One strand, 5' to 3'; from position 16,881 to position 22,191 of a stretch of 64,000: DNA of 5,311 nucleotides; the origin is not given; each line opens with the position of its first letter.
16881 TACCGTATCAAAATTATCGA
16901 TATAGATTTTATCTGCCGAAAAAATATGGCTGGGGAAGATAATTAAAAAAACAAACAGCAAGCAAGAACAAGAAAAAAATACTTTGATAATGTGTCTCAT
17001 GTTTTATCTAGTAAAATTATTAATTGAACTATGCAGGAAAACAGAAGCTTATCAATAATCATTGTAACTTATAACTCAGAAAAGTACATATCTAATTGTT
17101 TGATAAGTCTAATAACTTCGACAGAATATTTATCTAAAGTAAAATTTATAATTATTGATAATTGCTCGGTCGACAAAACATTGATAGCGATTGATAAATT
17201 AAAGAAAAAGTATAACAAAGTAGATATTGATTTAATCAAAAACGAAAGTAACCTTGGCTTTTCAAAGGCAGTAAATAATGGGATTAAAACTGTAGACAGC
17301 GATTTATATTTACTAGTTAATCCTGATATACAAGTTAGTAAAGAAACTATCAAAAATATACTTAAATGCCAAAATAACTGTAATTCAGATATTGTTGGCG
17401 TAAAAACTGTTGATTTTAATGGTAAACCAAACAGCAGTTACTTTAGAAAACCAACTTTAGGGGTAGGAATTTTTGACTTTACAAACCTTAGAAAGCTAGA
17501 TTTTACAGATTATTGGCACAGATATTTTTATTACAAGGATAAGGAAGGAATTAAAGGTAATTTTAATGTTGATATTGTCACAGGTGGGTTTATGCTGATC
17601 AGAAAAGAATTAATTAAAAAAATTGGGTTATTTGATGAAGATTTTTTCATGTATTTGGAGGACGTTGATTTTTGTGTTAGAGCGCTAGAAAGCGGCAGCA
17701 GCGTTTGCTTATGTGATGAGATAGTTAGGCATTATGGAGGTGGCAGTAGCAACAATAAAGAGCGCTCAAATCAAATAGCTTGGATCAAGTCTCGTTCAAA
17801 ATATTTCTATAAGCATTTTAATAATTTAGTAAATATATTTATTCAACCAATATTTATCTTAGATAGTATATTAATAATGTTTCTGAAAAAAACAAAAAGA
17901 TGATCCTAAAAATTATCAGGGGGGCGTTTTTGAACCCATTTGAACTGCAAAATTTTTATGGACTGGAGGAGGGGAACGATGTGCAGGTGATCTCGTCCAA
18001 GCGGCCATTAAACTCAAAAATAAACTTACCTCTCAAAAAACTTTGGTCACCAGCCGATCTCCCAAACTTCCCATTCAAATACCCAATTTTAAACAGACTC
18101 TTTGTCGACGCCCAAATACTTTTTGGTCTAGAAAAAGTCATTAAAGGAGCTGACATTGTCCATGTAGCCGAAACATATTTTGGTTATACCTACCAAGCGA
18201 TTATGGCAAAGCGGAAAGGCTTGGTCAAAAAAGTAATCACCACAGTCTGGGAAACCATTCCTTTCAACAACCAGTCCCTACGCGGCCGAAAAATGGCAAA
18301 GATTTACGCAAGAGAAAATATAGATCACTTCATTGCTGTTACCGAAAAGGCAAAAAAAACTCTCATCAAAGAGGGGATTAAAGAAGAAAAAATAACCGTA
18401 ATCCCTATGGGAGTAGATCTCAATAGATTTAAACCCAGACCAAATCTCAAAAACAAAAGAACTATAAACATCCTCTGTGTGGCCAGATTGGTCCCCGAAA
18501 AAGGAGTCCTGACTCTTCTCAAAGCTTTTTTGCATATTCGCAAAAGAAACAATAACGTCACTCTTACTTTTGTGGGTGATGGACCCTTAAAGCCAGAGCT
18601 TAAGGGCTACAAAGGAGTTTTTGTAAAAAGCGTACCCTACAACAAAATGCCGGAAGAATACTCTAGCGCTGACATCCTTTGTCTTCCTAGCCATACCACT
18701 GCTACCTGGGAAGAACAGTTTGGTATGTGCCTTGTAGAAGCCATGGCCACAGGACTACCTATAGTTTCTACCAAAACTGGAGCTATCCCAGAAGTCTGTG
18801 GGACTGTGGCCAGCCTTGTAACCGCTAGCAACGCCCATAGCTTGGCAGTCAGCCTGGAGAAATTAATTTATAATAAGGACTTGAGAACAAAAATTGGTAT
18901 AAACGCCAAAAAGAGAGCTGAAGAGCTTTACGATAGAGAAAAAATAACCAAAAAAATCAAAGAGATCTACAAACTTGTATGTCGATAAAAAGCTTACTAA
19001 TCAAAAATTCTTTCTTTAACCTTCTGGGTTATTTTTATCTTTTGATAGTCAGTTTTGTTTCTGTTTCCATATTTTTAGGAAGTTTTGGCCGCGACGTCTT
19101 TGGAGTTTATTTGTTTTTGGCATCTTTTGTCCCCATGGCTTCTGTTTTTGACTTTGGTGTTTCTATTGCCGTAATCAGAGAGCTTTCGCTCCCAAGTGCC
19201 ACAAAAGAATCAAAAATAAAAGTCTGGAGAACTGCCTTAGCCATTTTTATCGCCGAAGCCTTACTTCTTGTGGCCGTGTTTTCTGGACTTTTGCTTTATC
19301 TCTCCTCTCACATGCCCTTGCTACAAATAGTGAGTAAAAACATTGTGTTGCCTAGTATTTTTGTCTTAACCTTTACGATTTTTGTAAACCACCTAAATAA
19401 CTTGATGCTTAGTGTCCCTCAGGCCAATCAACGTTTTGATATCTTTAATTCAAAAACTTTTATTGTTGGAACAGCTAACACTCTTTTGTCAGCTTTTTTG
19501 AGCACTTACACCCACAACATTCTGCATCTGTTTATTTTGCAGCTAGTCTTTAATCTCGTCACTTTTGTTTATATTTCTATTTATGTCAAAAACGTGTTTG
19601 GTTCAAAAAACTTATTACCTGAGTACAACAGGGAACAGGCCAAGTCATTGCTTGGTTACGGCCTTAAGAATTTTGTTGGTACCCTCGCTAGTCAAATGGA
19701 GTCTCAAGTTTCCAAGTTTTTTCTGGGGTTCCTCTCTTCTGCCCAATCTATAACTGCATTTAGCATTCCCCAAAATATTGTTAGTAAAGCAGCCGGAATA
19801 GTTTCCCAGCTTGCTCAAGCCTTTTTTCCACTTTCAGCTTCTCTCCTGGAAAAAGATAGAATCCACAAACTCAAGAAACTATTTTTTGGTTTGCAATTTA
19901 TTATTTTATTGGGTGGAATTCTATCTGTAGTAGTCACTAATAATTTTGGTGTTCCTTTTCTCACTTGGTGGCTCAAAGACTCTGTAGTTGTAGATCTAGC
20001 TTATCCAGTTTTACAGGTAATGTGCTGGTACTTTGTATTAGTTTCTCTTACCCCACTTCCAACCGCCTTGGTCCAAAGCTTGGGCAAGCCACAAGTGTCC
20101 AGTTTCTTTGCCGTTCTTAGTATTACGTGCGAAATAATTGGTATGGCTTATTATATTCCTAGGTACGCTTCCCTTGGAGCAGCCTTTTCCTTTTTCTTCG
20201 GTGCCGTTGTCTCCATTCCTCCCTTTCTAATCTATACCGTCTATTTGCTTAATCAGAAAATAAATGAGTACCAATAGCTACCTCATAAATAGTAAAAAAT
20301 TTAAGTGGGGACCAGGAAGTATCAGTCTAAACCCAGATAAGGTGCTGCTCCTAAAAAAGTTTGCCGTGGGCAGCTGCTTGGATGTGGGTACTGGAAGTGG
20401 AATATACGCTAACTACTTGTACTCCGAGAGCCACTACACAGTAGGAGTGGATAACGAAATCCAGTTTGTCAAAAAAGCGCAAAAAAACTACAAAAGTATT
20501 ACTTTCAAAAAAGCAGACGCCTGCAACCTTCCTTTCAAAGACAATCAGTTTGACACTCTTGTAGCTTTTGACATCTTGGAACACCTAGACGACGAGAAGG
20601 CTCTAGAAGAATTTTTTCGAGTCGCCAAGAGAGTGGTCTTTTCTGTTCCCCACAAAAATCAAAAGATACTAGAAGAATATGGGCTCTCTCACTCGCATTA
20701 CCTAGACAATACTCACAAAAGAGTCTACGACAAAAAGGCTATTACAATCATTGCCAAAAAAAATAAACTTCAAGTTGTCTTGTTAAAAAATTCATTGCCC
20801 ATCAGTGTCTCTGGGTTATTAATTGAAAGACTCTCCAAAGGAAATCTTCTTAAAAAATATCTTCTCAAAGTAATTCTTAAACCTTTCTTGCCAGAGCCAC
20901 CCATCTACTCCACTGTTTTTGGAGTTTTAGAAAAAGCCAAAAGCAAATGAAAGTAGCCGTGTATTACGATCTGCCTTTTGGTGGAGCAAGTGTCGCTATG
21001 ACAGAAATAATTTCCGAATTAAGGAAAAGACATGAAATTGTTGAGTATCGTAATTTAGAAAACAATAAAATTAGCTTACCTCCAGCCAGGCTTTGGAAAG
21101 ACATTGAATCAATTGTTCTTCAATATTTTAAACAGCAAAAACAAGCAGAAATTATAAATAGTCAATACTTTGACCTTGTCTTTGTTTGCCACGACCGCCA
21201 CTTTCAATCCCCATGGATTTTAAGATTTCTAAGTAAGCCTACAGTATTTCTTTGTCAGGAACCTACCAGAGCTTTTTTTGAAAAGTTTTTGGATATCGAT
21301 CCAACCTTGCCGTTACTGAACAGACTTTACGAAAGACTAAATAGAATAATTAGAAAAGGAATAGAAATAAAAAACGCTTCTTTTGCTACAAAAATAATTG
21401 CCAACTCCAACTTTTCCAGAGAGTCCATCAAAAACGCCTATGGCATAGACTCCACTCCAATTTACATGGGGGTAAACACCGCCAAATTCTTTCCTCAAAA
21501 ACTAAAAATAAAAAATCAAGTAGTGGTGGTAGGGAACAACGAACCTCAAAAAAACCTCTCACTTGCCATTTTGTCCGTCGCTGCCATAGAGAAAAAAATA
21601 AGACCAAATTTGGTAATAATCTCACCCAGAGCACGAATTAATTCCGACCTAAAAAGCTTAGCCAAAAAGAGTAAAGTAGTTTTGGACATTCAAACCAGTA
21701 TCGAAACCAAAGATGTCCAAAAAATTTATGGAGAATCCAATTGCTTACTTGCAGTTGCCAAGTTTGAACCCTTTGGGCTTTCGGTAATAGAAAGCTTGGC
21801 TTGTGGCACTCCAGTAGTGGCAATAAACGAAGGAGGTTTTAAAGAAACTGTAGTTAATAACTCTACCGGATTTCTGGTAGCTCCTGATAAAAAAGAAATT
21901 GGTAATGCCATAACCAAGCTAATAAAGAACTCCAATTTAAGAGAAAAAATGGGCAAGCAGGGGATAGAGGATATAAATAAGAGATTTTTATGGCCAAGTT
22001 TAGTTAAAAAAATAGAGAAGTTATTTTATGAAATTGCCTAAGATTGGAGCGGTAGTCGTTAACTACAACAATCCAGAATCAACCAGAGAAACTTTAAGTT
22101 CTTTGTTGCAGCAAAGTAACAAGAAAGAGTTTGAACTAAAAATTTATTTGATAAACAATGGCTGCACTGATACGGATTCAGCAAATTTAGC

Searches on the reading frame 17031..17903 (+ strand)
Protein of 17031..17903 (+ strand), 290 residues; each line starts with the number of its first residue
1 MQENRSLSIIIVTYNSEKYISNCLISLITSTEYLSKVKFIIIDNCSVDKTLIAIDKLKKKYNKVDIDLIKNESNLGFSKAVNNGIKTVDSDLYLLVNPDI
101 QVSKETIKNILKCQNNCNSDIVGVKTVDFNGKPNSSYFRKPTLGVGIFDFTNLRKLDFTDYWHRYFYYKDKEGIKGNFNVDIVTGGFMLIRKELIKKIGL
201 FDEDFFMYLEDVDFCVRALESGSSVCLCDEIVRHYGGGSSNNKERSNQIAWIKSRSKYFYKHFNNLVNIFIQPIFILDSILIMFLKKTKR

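Call 10: search_protein_families(library=pfam, proteins=[window:17031-17903:+], max_evalue=0.01)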
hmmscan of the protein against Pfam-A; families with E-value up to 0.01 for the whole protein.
window:17031-17903:+ (290 aa): 6 families
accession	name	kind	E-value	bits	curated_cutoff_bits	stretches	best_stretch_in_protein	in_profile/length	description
PF00535.33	Glycos_transf_2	-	2.1e-24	86.8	23.3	1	8-199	1-168/168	Glycosyl transferase family 2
PF13641.12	Glyco_tranf_2_3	-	3e-19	70.4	27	1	7-251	3-227/230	Glycosyltransferase like family 2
PF10111.15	Glyco_tranf_2_2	-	2.3e-06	27.8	27.3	1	8-221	1-202/276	Glycosyltransferase like family 2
PF13632.12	Glyco_trans_2_3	-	0.00041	20.7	27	1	182-261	71-142/198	Glycosyl transferase family group 2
PF02709.20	Glyco_transf_7C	-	0.0045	17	23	1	181-230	17-67/78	N-terminal domain of galactosyltransferase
PF05679.22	CHGN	-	0.0075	15.6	23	1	48-110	310-375/512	Chondroitin N-acetylgalactosaminyltransferase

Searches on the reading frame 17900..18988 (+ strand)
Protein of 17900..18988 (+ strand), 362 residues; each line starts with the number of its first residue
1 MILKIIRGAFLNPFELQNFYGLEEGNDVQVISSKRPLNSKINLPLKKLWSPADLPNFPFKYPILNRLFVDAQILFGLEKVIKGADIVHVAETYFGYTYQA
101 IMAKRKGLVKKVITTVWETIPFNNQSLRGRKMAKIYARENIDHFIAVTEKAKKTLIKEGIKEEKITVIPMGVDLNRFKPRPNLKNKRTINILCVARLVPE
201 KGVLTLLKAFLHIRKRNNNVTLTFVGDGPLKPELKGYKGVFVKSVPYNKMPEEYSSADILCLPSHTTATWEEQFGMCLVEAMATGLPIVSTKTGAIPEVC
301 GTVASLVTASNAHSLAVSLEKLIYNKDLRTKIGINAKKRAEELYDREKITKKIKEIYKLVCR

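Call 10: search_protein_families(library=pfam, proteins=[window:17900-18988:+], max_evalue=0.01)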
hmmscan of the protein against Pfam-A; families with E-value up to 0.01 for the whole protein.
window:17900-18988:+ (362 aa): 7 families
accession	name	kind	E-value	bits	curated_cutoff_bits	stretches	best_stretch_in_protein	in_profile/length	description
PF00534.26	Glycos_transf_1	-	3.8e-30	105.1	26.4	1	178-339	5-172/172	Glycosyl transferases group 1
PF13692.12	Glyco_trans_1_4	-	8.1e-27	94.7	27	1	190-323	3-140/142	Glycosyl transferases group 1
PF13439.12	Glyco_transf_4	-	4.1e-15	56.7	28.5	1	24-176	18-170/170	Glycosyltransferase Family 4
PF13524.12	Glyco_trans_1_2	-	2e-06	28.2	25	1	213-346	8-135/144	Glycosyl transferase-like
PF20706.3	GT4-conflict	-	7.9e-06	25.5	26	1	154-294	163-315/385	Family 4 Glycosyltransferase in conflict systems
PF13579.12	Glyco_trans_4_4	-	0.0029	18.4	29.7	1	69-171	55-158/158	Glycosyl transferase 4-like domain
PF06925.17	MGDG_synth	-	0.0063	17.1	25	0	133-167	130-164/169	Monogalactosyldiacylglycerol (MGDG) synthase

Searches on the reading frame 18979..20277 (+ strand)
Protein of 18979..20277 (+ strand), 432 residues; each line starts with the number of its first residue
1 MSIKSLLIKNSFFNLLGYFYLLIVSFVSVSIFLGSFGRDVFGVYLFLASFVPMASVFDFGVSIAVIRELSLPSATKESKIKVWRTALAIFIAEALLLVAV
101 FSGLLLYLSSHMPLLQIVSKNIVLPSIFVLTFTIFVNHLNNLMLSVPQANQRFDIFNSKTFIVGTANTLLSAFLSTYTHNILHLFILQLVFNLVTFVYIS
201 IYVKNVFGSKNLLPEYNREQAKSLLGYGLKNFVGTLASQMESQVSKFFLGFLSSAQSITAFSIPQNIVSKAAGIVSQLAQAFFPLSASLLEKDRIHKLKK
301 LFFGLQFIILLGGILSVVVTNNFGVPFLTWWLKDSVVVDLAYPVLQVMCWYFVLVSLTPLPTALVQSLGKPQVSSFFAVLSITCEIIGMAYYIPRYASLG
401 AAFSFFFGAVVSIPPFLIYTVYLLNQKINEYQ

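Call 10: search_protein_families(library=pfam, proteins=[window:18979-20277:+], max_evalue=0.01)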
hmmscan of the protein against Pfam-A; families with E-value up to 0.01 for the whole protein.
window:18979-20277:+ (432 aa): 1 family
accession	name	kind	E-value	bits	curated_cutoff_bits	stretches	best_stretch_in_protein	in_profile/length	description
PF01554.23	MatE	-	8.7e-05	22.7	24.9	1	236-387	7-157/161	MatE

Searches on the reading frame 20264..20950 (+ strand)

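Call 10: search_protein_families(library=pfam, proteins=[window:20264-20950:+], max_evalue=0.01)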
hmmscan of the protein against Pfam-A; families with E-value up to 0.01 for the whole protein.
window:20264-20950:+ (228 aa): 9 families
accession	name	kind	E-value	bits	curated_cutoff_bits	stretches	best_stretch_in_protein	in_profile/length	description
PF08241.18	Methyltransf_11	-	1.6e-17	64.4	21.2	1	39-122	1-88/95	Methyltransferase domain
PF13649.12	Methyltransf_25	-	1.5e-15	58.1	27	1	39-122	2-94/97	Methyltransferase domain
PF13489.12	Methyltransf_23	-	2.5e-11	44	27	1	28-172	16-162/164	Methyltransferase domain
PF13847.12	Methyltransf_31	-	4.7e-11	43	27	1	38-132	7-113/145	Methyltransferase domain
PF08242.18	Methyltransf_12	-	9.9e-08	33.1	30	1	39-121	1-92/98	Methyltransferase domain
PF01209.24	Ubie_methyltran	-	5.5e-06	26.3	20.1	1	39-122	52-144/233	ubiE/COQ5 methyltransferase family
PF07021.18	MetW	-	9.9e-05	22.5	21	1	34-130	12-111/193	Methionine biosynthesis protein MetW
PF05401.17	NodS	-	0.001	19.4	24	1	32-115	41-126/201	Nodulation protein S (NodS)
PF06325.19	PrmA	-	0.0037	17.2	22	1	37-101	164-232/296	Ribosomal protein L11 methyltransferase (PrmA)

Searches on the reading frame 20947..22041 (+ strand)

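Call 10: search_protein_families(library=pfam, proteins=[window:20947-22041:+], max_evalue=0.01)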
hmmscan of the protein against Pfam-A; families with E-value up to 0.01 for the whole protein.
window:20947-22041:+ (364 aa): 6 families
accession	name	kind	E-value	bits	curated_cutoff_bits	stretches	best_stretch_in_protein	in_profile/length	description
PF00534.26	Glycos_transf_1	-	1.4e-27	96.8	26.4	1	185-341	11-171/172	Glycosyl transferases group 1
PF13692.12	Glyco_trans_1_4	-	1.5e-18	67.9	27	1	190-328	2-142/142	Glycosyl transferases group 1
PF13439.12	Glyco_transf_4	-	1.2e-06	29.1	28.5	1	12-179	2-169/170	Glycosyltransferase Family 4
PF13524.12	Glyco_trans_1_2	-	3.3e-06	27.6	25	1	247-355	30-141/144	Glycosyl transferase-like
PF20706.3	GT4-conflict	-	5e-06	26.2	26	1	188-328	196-357/385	Family 4 Glycosyltransferase in conflict systems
PF02350.25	Epimerase_2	-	0.0034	16.7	30.6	1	277-336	268-327/347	UDP-N-acetylglucosamine 2-epimerase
